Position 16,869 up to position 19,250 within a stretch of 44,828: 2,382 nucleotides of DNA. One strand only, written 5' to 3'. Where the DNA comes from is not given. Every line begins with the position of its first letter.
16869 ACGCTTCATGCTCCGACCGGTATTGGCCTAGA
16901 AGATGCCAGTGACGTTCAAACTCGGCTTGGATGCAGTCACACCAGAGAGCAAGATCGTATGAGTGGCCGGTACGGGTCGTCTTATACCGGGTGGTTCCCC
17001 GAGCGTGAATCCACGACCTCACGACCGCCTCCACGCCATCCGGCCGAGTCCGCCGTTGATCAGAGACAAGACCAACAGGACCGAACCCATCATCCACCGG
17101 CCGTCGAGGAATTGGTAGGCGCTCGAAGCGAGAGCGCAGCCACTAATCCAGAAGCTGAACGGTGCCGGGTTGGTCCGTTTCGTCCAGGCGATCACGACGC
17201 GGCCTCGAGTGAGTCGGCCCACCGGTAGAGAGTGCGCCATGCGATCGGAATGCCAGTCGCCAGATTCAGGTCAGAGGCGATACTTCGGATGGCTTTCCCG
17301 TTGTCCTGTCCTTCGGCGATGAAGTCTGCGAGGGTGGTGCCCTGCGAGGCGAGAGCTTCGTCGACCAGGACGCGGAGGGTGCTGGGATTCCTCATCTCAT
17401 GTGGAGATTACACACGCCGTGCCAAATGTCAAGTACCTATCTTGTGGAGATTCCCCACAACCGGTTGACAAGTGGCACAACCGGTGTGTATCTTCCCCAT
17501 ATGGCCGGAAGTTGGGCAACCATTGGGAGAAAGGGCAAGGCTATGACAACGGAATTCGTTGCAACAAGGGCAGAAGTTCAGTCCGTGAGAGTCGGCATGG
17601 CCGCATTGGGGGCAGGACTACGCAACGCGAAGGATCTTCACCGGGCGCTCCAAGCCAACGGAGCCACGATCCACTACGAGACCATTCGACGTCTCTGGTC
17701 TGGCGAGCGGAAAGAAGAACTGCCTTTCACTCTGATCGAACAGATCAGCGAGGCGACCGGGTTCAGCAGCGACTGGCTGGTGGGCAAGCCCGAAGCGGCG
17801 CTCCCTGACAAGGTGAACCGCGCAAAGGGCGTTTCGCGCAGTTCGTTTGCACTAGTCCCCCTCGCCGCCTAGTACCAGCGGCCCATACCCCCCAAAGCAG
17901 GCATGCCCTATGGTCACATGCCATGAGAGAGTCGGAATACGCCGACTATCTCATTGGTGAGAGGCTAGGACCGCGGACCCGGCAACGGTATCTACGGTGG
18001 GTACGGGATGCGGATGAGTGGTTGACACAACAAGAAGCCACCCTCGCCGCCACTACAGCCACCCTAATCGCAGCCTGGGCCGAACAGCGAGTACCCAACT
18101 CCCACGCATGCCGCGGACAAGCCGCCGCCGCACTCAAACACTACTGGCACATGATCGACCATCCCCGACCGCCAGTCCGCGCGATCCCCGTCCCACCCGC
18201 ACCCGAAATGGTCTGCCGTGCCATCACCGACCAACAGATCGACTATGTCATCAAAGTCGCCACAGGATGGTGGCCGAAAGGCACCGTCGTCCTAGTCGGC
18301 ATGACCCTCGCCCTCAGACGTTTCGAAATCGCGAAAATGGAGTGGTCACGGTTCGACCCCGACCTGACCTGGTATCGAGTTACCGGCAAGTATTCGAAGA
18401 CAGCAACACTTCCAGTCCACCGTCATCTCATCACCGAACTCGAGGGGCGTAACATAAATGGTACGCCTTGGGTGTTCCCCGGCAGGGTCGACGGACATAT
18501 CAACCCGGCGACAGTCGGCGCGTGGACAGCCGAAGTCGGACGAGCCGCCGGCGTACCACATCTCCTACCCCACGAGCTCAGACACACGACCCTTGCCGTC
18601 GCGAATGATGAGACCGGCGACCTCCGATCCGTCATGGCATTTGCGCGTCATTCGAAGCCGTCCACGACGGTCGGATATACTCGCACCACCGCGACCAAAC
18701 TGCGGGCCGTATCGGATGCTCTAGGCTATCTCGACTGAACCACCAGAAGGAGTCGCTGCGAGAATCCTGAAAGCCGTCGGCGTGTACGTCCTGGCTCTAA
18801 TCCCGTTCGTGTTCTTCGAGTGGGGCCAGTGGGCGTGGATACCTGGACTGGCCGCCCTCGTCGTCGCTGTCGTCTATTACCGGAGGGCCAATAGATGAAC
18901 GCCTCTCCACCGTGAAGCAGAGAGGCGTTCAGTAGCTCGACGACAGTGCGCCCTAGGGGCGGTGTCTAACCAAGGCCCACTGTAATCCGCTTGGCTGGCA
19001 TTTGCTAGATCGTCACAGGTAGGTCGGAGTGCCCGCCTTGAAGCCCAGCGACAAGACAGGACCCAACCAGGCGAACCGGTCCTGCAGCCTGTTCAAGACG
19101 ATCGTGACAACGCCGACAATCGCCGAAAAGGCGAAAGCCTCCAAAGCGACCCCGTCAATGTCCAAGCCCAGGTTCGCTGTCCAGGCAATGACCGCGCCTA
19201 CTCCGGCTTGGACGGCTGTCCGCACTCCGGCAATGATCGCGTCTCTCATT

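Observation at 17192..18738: Cro / repressor / integrase layout with an ssrA-like C-terminus on the repressor: possible integration-dependent immunity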

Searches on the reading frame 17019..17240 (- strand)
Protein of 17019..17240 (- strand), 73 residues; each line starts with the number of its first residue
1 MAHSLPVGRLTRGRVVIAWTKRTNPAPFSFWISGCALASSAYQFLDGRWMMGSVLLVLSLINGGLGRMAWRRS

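Call 99: search_protein_families(library=pfam, proteins=[window:17019-17240:-], max_evalue=0.01)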
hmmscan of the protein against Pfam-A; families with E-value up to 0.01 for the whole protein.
window:17019-17240:- (73 aa): 0 families

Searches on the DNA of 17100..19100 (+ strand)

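Call 3: search_dna_similar(query=window:17100-19100:+, collection=phages, mode=near, max_rows=30)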
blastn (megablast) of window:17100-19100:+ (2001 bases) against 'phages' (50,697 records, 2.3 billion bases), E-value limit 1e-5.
No match.

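Call 25: search_rna_families(source=L004, start=9500, end=10300, threshold=evalue, max_evalue=10)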
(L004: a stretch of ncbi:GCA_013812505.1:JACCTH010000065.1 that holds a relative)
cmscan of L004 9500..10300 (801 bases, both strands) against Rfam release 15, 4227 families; matches with E-value up to 10: 2.
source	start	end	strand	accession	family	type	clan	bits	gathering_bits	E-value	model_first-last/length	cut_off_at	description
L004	9643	9832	-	RF02197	TP73-AS1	Gene; lncRNA;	-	13.4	75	3.9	1-161/161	no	TP73 antisense RNA 1 conserved region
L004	9579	9718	+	RF02735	Sernc350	Gene; antisense;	-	10.7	50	4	62-232/513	no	Saccharopolyspora sRNA 350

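Call 26: search_rna_families(source=window, start=17400, end=19100, threshold=evalue, max_evalue=10)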
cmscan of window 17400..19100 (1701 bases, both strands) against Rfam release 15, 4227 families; matches with E-value up to 10: 6.
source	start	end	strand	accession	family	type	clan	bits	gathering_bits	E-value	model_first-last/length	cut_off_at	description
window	18884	18971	-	RF00236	ctRNA_pGA1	Gene; antisense;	-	21.1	45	0.26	1-79/79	no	ctRNA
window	18264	18319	+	RF02339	GlsR17_miR2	Gene; snRNA; snoRNA; CD-box;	-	17.7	84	1.2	1-63/63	no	Giardia snoRNA GlsR17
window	18411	18438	-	RF01140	sR20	Gene; snRNA; snoRNA; CD-box;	-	16.7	44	2.2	1-56/56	no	Small nucleolar RNA sR20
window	18507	18628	+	RF03169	c-di-GMP-II-GAG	Cis-reg; riboswitch;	CL00127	16.7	40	6.3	1-86/86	no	c-di-GMP-II-GAG riboswitch aptamer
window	18409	18482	-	RF02467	Ms_IGR-2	Gene; sRNA;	-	16.2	45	1.6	1-82/82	no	Mycobacterium sRNA Ms_IGR-2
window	18603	18652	+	RF01138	sR23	Gene; snRNA; snoRNA; CD-box;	-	13.1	45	3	1-54/54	no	Small nucleolar RNA sR23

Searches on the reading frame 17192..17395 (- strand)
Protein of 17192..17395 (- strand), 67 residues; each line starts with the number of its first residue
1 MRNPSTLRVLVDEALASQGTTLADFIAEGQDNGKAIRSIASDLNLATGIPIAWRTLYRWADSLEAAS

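Call 4: search_protein_families(library=pfam, proteins=[window:17192-17395:-], max_evalue=0.1)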
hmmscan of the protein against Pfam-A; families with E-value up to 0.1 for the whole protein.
window:17192-17395:- (67 aa): 0 families

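Call 73: search_protein_families(library=phrogs, proteins=[window:17192-17395:-], max_evalue=0.01)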
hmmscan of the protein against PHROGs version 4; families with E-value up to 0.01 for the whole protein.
window:17192-17395:- (67 aa): 0 families

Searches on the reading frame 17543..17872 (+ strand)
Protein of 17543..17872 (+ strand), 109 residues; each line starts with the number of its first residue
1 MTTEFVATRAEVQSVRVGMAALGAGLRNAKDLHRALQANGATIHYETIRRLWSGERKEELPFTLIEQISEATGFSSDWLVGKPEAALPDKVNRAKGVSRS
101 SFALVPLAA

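Call 4: search_protein_families(library=pfam, proteins=[window:17543-17872:+], max_evalue=0.1)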
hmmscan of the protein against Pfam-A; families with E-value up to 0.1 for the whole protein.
window:17543-17872:+ (109 aa): 0 families

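Call 6: search_dna_similar(query=window:17543-17872:+, collection=phages, mode=protein, max_rows=30, max_evalue=0.01)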
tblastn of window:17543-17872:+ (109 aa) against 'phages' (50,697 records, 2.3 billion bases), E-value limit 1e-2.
No match.

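Call 10: find_homologous_proteins(query=window:17543-17872:+, max_evalue=0.001)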
Query window:17543-17872:+ (109 aa): 2 proteins with E <= 0.001 among 7 candidates.
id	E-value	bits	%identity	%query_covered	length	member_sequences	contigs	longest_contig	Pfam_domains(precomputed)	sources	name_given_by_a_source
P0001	4.4e-62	225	99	100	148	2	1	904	-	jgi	jgi:hypothetical protein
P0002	1.1e-41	159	71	100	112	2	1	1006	-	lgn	-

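Call 11: find_related_loci(query=window:17543-17872:+, collection=viral_contigs, flank=6000)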
Query window:17543-17872:+ (109 aa) in viral_contigs; peptide patterns used: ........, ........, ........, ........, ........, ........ (x = any residue, [..] = any of these).
14 stretches matched a pattern, but none encodes a relative of the query by tblastn (E <= 1e-3).

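Call 13: find_encoding_contigs(protein=P0002, flank=10000)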
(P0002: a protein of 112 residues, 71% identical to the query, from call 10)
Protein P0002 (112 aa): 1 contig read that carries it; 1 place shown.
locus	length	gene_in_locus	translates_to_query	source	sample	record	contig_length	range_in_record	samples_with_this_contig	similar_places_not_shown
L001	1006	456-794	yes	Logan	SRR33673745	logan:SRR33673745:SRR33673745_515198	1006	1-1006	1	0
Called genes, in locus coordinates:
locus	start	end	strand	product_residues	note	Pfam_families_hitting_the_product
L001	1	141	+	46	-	?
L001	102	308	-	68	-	-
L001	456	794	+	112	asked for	-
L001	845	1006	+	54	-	?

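Call 14: find_encoding_contigs(protein=P0001, flank=10000)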
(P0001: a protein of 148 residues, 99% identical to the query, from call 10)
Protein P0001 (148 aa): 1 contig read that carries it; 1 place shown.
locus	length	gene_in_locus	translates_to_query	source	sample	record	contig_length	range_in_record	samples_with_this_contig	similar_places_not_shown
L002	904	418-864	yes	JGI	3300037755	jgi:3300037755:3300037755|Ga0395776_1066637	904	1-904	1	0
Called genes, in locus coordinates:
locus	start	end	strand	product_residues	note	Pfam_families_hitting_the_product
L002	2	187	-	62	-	?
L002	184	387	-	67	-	-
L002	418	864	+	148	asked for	-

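Call 73: search_protein_families(library=phrogs, proteins=[window:17543-17872:+], max_evalue=0.01)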
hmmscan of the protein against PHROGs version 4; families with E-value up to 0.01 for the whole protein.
window:17543-17872:+ (109 aa): 1 family
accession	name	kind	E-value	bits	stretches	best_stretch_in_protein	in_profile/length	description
phrog_4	-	transcription regulation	0.006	16.6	1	29-85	145-197/400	transcriptional repressor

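Call 79: predict_structure(protein=window:17543-17872:+)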
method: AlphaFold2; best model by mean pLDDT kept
length: 109 residues; sequences in the alignment: 1
mean_pLDDT: 61.1   pTM: 0.50
mean pLDDT of the five models: 61.1, 60.6, 54.3, 51.4, 44.5
residues with pLDDT >= 90: 0; 70-90: 34; 50-70: 49; < 50: 26
segments of 3 or more residues with pLDDT < 50: 1-7, 95-109
pLDDT, mean of each block of 10 residues (from residue 1): 42 54 65 80 78 64 73 67 58 47 42
secondary structure, 60 per line:
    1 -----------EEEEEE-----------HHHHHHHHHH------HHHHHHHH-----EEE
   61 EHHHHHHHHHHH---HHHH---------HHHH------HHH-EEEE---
elements in order: E12-17 H29-38 H45-52 E58-61 H62-72 H76-79 H89-92 E103-106

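Call 80: search_protein_representatives(protein=window:17543-17872:+)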
Query: 109 residues. Proteins with E-value up to 0.001 (for the whole library): 10; up to 1e-10: 4; up to 1e-30: 1. The best 10 are listed.
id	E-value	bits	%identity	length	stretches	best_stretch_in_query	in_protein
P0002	3.4e-42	159.1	73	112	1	1-108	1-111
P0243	1.9e-21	92.5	54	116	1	7-95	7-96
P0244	5.0e-15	72.0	47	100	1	9-105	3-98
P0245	3.0e-14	69.5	42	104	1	1-105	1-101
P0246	2.4e-09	53.7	44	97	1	16-99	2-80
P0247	9.1e-09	51.9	36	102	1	1-87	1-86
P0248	1.3e-07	48.2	43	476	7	35-60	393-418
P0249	4.0e-06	43.4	37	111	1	5-87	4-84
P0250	5.2e-06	43.0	41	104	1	28-88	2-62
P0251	1.2e-04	38.6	39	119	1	8-83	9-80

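Call 82: list_cluster_members(proteins=[P0001, P0002, P0243, P0244, P0245, P0246, P0247, P0249, P0251, P0250])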
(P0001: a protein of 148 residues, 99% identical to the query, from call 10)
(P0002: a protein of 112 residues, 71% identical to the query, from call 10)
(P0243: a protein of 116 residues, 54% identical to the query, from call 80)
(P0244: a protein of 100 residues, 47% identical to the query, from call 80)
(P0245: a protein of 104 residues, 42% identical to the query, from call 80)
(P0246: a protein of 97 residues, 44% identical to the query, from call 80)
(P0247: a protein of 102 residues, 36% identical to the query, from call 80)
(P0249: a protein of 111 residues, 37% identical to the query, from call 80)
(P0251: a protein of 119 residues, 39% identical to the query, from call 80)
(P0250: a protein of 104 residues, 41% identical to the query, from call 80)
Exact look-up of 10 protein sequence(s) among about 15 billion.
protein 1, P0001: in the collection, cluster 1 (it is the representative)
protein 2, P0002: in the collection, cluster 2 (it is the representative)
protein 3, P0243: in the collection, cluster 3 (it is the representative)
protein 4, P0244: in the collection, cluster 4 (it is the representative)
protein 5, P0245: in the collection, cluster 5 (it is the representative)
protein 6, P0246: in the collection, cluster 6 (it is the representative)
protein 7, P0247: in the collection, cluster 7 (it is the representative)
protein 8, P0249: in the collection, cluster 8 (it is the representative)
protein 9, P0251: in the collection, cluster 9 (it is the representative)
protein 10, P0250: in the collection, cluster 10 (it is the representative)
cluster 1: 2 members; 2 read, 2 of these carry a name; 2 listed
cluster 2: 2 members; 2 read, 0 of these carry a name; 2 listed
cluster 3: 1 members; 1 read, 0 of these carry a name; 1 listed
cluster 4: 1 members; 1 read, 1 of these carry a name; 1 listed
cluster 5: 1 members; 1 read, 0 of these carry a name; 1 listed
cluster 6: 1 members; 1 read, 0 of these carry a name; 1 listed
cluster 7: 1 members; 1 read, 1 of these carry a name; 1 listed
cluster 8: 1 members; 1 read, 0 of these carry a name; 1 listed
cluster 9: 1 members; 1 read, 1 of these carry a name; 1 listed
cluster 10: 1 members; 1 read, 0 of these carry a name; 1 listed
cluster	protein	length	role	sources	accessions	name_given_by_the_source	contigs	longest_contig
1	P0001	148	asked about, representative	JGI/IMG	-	hypothetical protein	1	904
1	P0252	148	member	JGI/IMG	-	hypothetical protein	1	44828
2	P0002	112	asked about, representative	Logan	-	-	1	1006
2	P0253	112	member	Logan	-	-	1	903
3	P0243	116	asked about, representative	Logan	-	-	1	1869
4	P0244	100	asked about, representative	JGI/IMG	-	hypothetical protein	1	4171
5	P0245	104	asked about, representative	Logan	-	-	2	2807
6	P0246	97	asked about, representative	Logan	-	-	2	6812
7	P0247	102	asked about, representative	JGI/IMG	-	hypothetical protein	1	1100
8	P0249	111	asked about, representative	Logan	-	-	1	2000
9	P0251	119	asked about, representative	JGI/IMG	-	hypothetical protein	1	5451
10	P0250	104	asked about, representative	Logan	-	-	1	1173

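Call 84: search_protein_families(library=pfam, alignment_id=A5, max_evalue=1)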
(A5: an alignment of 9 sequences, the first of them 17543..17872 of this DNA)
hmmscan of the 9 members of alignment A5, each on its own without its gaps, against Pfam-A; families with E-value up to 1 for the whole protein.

A. member 1, window:17543-17872:+ (109 aa): 0 families

B. families by the number of members that match (of 9 scanned): 6 families
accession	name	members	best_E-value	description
PF01381.28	HTH_3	1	0.048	Helix-turn-helix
PF24964.1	DUF7769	1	0.066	Domain of unknown function (DUF7769)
PF16844.10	DIMCO_N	1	0.08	Dinitrogenase iron-molybdenum cofactor, N-terminal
PF22083.2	I-HmuI_NUMOD-like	1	0.16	DNA endonuclease I-HmuI-like, NUMOD-like domain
PF23296.1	DUF7079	1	0.18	Domain of unknown function (DUF7079)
PF24655.1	DUF7645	1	0.27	Domain of unknown function (DUF7645)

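Call 85: search_solved_structures(query=A5, max_evalue=1)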
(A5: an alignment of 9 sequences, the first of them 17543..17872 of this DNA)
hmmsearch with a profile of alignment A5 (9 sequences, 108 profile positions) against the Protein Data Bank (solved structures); distinct sequences matched with E-value up to 1: 0.

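Call 92: predict_structure(alignment_id=A5)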
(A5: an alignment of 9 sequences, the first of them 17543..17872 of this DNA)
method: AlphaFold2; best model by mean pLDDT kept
length: 109 residues; sequences in the alignment: 9
mean_pLDDT: 76.6   pTM: 0.65
mean pLDDT of the five models: 76.6, 74.9, 73.5, 71.8, 71.1
residues with pLDDT >= 90: 13; 70-90: 68; 50-70: 9; < 50: 19
segments of 3 or more residues with pLDDT < 50: 1-3, 94-109
pLDDT, mean of each block of 10 residues (from residue 1): 64 88 88 90 89 84 90 87 73 47 40
secondary structure, 60 per line:
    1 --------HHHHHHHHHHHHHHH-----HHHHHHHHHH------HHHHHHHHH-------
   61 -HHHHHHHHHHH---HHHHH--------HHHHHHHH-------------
elements in order: H9-23 H29-38 H45-53 H62-72 H76-80 H89-96

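Call 95: fold_search(model_id=the predicted structure, library=pdb)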
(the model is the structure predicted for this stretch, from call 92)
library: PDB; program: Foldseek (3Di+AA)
matches with E <= 10: 178; with E <= 0.001: 0
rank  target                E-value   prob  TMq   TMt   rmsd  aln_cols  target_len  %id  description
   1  3vk0_C                9.5e-02  0.99  0.48  0.57   4.7        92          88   14  Crystal Structure of hypothetical transcription factor NHTF from Neisseria (released 2012-03-14)
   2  3vk0_B                1.1e-01  1.00  0.55  0.68   4.0        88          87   14  Crystal Structure of hypothetical transcription factor NHTF from Neisseria (released 2012-03-14)
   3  1pra_MODEL_1_A        1.3e-01  0.99  0.46  0.66   3.9        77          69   25  DETERMINATION OF THE NUCLEAR MAGNETIC RESONANCE SOLUTION STRUCTURE OF THE DNA-BINDING DOMAIN (RESIDUES 1 TO 69 (released 1993-10-31)
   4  5d50_A                1.4e-01  0.99  0.54  0.36   9.6       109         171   11  Crystal structure of Rep-Ant complex from Salmonella-temperate phage (released 2016-04-27)
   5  3vk0_A                1.6e-01  0.98  0.49  0.58   7.6       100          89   12  Crystal Structure of hypothetical transcription factor NHTF from Neisseria (released 2012-03-14)
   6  3zhm_A                2.0e-01  0.99  0.52  0.69   3.3        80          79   14  N-terminal domain of the CI repressor from bacteriophage TP901-1 in complex with the OL2 operator half-site (released 2013-12-25)
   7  6hu8                  2.1e-01  0.97  0.50  0.20  12.6        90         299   17  Apo form of the competence regulator ComR from Streptococcus vestibularis (released 2019-10-23)
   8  7t8i_A                2.7e-01  0.99  0.47  0.73   2.8        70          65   21  Crystal structure of the ImmR transcriptional regulator DNA-binding domain of Bacillus subtilis (released 2022-03-16)
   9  6rnz_A                2.7e-01  0.99  0.48  0.73   2.7        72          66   18  Crystal structure of the N-terminal HTH DNA-binding domain of the essential repressor DdrO from radiation-resistant De (released 2019-10-09)
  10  3zhi                  2.8e-01  0.99  0.52  0.74   2.6        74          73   16  N-terminal domain of the CI repressor from bacteriophage TP901-1 (released 2013-12-25)
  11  5a7l                  2.8e-01  0.99  0.53  0.69   2.7        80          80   16  TP901-1 CI NTD (res 1-80) (released 2016-07-27)
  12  3r1f_A                3.3e-01  0.94  0.51  0.45  11.8       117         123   14  Crystal structure of a key regulator of virulence in Mycobacterium tuberculosis (released 2011-08-03)
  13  6qer_C                3.5e-01  0.96  0.52  0.21  12.7        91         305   16  Apo Form Of ComR From S. Thermophilus in space group C2 (released 2019-02-20)
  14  5d4z_H                3.5e-01  0.69  0.42  0.45   9.6       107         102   17  Crystal structure of Repressor from Salmonella-temperate phage (released 2016-04-27)
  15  2kpj_MODEL_1_A        3.7e-01  0.98  0.53  0.60   3.8        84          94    5  Solution Structure Of Protein SOS-response transcriptional repressor, LexA From Eubacterium rectale. Northeast (released 2009-11-17)
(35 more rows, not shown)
